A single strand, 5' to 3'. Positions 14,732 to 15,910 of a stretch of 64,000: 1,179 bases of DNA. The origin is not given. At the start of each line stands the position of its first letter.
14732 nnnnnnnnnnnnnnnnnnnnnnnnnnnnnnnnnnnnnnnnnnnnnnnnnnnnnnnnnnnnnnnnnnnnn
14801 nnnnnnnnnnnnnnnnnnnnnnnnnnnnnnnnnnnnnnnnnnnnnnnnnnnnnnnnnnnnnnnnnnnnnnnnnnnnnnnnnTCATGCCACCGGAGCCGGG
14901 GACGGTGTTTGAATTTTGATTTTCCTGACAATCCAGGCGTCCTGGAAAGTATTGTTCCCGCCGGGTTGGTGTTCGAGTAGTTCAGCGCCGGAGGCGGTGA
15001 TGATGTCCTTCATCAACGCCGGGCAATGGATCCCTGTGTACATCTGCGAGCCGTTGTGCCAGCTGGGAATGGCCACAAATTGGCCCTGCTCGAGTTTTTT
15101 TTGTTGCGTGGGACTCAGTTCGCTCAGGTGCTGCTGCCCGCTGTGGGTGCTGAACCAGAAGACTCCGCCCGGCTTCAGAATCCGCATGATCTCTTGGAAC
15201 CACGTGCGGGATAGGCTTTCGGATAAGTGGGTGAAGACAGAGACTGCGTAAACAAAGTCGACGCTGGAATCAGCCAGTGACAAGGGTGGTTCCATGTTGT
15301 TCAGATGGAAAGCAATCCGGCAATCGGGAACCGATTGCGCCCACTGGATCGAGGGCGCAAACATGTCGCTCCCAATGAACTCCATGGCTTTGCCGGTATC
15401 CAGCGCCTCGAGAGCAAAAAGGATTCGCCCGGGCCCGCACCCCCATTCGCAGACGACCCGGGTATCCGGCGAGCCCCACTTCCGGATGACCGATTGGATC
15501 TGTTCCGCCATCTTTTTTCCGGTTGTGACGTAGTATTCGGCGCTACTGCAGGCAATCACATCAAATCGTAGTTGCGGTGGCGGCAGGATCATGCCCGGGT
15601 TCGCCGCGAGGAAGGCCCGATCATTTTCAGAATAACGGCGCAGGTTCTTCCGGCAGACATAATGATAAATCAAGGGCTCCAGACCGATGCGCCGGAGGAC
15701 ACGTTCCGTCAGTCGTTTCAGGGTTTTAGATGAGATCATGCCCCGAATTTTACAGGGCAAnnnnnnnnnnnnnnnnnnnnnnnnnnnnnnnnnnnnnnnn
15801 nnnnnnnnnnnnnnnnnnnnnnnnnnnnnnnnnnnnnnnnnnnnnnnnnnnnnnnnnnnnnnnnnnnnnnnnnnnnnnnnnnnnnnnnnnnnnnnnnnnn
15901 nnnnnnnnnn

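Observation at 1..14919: Four tightly coupled genes form an unusual RHS polymorphic-toxin locus with no recognisable delivery machinery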

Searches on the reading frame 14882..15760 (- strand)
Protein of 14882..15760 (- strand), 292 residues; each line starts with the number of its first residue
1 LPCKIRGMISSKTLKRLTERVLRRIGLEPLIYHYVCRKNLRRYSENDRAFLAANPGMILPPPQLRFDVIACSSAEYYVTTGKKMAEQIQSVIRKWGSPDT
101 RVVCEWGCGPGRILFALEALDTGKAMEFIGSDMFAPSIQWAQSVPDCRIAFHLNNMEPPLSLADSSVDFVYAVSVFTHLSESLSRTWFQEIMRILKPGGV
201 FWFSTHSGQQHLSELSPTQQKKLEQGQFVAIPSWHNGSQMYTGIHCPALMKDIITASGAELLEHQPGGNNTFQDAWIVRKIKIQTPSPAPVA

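Call 95: search_protein_families(library=pfam, proteins=[window:14882-15760:-], max_evalue=0.01)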
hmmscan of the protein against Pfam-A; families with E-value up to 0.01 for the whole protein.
window:14882-15760:- (292 aa): 7 families
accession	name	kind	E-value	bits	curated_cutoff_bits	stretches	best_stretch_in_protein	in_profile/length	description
PF13649.12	Methyltransf_25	-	1.8e-14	54.6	27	1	103-199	1-97/97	Methyltransferase domain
PF08241.18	Methyltransf_11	-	3.2e-14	53.8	21.2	1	105-203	2-95/95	Methyltransferase domain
PF13847.12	Methyltransf_31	-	6.3e-13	49.1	27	1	102-221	6-120/145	Methyltransferase domain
PF08242.18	Methyltransf_12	-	2.1e-10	41.6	30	1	105-201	2-98/98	Methyltransferase domain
PF13489.12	Methyltransf_23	-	9.2e-08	32.4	27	1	84-211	5-124/164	Methyltransferase domain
PF05148.21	Methyltransf_8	-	0.002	18.4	27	1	92-204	64-157/219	Hypothetical methyltransferase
PF20922.3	Anamorsin_N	-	0.0069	16.5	27.1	0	161-205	46-89/163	Anamorsin, N-terminal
